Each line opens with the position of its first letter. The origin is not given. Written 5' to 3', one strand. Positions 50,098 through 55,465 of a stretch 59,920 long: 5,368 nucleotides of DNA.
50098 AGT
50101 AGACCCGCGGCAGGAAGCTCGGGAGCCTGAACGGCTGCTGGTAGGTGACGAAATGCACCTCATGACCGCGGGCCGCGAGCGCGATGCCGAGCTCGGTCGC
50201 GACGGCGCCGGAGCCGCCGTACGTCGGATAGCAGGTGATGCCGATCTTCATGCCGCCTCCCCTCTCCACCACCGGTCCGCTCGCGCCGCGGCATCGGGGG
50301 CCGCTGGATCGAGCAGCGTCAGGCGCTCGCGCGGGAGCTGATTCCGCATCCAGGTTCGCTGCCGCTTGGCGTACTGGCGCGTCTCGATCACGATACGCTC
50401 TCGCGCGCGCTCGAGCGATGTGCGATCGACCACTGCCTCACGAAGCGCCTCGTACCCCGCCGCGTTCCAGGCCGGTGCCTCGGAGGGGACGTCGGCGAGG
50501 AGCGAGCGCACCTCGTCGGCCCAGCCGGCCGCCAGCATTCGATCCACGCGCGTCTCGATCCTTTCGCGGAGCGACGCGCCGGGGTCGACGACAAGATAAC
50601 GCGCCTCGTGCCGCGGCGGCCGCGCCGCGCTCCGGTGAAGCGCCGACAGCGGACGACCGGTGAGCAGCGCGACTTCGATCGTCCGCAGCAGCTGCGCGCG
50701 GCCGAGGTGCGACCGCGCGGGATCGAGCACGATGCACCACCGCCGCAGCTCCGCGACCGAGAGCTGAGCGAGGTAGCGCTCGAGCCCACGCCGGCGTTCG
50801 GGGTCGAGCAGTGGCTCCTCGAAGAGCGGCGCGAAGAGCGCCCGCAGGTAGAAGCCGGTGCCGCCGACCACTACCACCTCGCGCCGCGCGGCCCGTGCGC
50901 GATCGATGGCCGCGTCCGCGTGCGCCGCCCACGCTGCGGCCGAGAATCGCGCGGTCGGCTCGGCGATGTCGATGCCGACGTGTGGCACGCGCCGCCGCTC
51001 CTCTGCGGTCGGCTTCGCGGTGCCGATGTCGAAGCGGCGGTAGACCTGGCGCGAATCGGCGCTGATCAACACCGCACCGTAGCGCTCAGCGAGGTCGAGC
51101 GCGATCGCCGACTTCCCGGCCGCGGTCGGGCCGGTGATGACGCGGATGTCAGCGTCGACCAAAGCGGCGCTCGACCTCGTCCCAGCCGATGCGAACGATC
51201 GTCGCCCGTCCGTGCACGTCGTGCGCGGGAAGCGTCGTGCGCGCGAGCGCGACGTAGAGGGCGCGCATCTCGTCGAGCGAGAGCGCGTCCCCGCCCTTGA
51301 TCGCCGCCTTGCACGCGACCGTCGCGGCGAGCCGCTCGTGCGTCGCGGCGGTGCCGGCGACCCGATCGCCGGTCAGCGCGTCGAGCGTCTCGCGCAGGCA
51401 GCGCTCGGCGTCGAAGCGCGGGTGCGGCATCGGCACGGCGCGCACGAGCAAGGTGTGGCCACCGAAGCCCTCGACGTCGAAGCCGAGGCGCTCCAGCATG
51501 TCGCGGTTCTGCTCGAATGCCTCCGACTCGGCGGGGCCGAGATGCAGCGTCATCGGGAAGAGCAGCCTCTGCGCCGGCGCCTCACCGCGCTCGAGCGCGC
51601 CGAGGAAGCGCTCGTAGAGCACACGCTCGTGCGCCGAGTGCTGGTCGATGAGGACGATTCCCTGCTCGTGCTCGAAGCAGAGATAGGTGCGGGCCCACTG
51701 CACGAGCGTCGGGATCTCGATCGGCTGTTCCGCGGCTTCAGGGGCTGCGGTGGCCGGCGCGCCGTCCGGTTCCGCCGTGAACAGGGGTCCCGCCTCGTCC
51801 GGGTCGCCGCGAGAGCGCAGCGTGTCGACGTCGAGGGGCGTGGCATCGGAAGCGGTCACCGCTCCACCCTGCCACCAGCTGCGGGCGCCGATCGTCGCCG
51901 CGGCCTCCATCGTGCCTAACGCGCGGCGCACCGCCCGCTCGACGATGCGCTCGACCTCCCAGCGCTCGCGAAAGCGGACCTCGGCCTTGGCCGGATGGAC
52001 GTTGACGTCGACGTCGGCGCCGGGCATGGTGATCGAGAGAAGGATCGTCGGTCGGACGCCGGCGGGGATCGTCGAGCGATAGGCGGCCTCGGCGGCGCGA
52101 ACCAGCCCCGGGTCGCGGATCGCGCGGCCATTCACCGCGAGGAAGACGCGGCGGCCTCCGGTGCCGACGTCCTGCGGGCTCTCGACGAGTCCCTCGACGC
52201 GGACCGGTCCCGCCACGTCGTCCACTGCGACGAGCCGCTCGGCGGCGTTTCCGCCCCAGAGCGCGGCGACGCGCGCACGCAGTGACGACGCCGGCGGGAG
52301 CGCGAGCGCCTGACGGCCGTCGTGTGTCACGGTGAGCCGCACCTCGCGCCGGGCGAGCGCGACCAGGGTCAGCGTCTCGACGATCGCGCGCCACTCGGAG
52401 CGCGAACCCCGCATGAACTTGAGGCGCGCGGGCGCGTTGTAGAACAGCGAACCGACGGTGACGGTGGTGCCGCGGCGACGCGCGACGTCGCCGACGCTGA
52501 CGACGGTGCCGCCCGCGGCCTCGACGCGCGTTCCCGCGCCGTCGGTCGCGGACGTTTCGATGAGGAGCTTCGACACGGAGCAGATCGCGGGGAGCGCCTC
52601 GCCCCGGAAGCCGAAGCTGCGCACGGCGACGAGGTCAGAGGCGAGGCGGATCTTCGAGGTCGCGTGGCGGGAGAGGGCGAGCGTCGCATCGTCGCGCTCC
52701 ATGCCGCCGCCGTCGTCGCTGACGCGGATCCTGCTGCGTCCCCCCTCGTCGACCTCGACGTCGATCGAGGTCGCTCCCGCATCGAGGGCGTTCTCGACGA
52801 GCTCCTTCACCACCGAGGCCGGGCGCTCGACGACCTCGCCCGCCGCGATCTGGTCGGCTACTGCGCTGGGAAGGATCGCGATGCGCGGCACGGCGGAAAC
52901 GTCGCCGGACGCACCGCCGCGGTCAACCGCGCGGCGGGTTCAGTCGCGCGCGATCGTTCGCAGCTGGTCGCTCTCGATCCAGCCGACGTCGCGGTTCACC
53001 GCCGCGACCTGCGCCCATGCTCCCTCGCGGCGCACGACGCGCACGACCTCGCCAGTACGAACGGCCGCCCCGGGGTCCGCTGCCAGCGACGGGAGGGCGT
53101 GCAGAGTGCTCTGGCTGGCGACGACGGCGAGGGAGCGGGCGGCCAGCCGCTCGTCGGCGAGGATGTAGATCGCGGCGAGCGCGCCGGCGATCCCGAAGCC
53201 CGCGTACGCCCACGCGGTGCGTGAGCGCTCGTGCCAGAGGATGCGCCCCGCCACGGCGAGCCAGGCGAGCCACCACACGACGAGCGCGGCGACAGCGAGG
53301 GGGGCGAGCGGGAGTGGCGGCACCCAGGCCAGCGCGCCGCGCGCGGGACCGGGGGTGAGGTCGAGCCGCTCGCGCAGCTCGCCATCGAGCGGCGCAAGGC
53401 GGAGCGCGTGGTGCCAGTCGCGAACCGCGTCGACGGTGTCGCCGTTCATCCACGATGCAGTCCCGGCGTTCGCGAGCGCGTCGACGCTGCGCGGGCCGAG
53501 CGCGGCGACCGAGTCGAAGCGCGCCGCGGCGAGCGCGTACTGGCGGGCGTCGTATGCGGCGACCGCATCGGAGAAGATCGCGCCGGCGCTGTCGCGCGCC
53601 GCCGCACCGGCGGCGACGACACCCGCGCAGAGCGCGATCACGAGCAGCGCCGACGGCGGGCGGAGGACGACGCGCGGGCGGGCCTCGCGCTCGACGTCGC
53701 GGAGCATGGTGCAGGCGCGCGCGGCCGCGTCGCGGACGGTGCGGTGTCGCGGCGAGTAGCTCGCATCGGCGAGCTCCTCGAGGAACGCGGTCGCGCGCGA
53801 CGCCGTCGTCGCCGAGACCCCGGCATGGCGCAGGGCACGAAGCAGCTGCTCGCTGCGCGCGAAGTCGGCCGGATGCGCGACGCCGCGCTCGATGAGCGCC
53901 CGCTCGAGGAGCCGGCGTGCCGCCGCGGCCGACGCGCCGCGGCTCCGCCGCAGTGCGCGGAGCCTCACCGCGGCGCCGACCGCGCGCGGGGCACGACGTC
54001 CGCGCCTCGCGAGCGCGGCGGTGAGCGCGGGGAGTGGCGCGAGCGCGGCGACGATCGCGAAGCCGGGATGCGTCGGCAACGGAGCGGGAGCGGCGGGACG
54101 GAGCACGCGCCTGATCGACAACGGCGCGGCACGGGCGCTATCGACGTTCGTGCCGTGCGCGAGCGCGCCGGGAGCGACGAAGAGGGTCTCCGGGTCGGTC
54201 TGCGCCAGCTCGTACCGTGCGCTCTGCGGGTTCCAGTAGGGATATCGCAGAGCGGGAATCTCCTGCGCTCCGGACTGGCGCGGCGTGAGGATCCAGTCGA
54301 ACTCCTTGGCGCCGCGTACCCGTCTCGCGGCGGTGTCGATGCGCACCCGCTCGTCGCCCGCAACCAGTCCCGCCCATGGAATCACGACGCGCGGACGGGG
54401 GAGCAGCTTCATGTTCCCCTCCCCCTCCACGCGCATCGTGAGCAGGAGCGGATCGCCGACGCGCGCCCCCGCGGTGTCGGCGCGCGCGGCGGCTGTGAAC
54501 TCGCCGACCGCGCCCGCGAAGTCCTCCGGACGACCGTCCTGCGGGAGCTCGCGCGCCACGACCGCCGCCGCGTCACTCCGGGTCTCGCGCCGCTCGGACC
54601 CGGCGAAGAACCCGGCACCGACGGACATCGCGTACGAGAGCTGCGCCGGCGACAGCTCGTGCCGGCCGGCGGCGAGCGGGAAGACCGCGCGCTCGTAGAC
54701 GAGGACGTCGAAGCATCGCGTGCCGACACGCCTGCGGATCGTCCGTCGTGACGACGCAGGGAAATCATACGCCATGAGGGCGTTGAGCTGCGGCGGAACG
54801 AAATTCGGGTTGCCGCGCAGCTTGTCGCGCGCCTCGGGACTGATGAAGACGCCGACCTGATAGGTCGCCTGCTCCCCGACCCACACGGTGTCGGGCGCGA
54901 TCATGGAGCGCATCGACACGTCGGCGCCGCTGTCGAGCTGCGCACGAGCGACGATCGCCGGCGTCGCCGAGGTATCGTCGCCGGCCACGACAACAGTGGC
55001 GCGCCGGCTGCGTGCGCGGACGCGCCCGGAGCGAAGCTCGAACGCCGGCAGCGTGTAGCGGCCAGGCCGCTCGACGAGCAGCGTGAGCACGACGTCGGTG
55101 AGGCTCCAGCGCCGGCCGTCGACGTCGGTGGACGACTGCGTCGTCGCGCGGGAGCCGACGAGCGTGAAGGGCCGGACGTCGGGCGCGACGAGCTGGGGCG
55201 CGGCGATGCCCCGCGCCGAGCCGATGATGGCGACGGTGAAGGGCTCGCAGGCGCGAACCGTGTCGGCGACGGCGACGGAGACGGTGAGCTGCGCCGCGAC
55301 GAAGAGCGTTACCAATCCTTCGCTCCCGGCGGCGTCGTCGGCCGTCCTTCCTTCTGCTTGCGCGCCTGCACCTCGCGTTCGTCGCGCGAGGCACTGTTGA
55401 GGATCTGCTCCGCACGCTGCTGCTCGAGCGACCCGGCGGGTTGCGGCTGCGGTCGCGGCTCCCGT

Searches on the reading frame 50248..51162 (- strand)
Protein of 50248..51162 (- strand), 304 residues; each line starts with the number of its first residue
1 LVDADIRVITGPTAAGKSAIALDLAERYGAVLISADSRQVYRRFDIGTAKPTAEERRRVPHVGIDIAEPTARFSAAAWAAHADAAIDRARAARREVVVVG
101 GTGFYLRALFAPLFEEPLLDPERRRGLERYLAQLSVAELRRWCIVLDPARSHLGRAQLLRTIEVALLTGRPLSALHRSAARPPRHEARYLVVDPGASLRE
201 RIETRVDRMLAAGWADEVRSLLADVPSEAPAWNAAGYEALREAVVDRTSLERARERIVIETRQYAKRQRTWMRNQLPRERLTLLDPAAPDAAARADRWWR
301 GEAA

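Call 26: search_protein_families(library=pfam, proteins=[window:50248-51162:-])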
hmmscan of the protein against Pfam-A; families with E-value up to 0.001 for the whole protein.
window:50248-51162:- (304 aa): 3 families
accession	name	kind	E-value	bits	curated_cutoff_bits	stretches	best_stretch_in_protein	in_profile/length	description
PF01715.23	IPPT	-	1.3e-60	205.5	23.6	1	39-275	1-243/243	IPP transferase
PF01745.22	IPT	-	7.7e-07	29.2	20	1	5-58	2-55/233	Isopentenyl transferase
PF13671.12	AAA_33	-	0.00048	20.9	27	1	8-100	3-77/143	AAA domain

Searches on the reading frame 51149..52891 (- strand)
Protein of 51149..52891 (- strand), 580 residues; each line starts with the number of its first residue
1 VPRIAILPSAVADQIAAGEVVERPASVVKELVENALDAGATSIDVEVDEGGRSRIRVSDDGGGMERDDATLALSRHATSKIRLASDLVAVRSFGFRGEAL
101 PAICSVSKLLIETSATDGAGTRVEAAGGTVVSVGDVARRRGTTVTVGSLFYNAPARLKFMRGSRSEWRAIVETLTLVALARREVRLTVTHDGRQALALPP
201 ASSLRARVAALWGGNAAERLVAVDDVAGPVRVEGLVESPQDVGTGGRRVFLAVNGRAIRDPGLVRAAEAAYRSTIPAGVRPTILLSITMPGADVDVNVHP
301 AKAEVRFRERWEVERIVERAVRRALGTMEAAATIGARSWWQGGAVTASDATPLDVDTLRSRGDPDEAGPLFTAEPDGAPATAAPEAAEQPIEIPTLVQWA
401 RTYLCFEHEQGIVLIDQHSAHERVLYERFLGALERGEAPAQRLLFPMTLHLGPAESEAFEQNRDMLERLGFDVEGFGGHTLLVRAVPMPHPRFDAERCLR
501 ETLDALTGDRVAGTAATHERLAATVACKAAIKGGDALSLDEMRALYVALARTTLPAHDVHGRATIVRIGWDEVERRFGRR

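Call 27: search_protein_families(library=pfam, proteins=[window:51149-52891:-])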
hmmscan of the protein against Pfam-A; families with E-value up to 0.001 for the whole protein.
window:51149-52891:- (580 aa): 4 families
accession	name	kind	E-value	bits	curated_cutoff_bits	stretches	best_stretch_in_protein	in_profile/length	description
PF08676.16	MutL_C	-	4.3e-37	127.4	25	1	397-537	2-142/142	MutL C terminal dimerisation domain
PF01119.25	DNA_mis_repair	-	4.9e-27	94.4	26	1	209-325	2-118/119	DNA mismatch repair protein, C-terminal domain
PF13589.12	HATPase_c_3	-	2e-11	44.5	25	1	25-116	4-95/137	Histidine kinase-, DNA gyrase B-, and HSP90-like ATPase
PF02518.31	HATPase_c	-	5.7e-08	33.6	26.4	1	22-89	4-64/111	Histidine kinase-, DNA gyrase B-, and HSP90-like ATPase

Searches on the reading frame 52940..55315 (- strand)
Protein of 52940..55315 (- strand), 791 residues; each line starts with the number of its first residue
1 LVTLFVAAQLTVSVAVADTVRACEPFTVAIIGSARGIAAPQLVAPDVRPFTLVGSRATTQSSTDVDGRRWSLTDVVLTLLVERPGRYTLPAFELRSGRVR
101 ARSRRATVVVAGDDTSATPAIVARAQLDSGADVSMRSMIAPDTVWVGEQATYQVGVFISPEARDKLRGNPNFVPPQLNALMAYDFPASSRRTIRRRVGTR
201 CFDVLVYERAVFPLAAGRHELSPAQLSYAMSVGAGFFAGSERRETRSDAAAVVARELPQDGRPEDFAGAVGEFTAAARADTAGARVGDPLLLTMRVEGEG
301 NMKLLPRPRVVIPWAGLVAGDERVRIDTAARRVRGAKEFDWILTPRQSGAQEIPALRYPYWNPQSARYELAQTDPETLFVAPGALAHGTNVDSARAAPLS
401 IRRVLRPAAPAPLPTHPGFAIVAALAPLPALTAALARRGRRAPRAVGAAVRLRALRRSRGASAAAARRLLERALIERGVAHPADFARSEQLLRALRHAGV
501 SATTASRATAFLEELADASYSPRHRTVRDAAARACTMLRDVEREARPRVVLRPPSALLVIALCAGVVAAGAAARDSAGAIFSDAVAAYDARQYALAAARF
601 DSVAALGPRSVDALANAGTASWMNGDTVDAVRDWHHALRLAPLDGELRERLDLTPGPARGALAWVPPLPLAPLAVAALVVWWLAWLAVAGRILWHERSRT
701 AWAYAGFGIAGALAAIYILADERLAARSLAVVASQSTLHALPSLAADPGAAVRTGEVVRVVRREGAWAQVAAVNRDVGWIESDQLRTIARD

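Call 27: search_protein_families(library=pfam, proteins=[window:52940-55315:-])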
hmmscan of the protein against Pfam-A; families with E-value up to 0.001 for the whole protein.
window:52940-55315:- (791 aa): 1 family
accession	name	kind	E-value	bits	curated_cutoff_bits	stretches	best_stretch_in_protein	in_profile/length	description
PF13584.12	BatD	-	4.8e-11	43.6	24.1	0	18-110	6-92/92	BatD DUF11 like domain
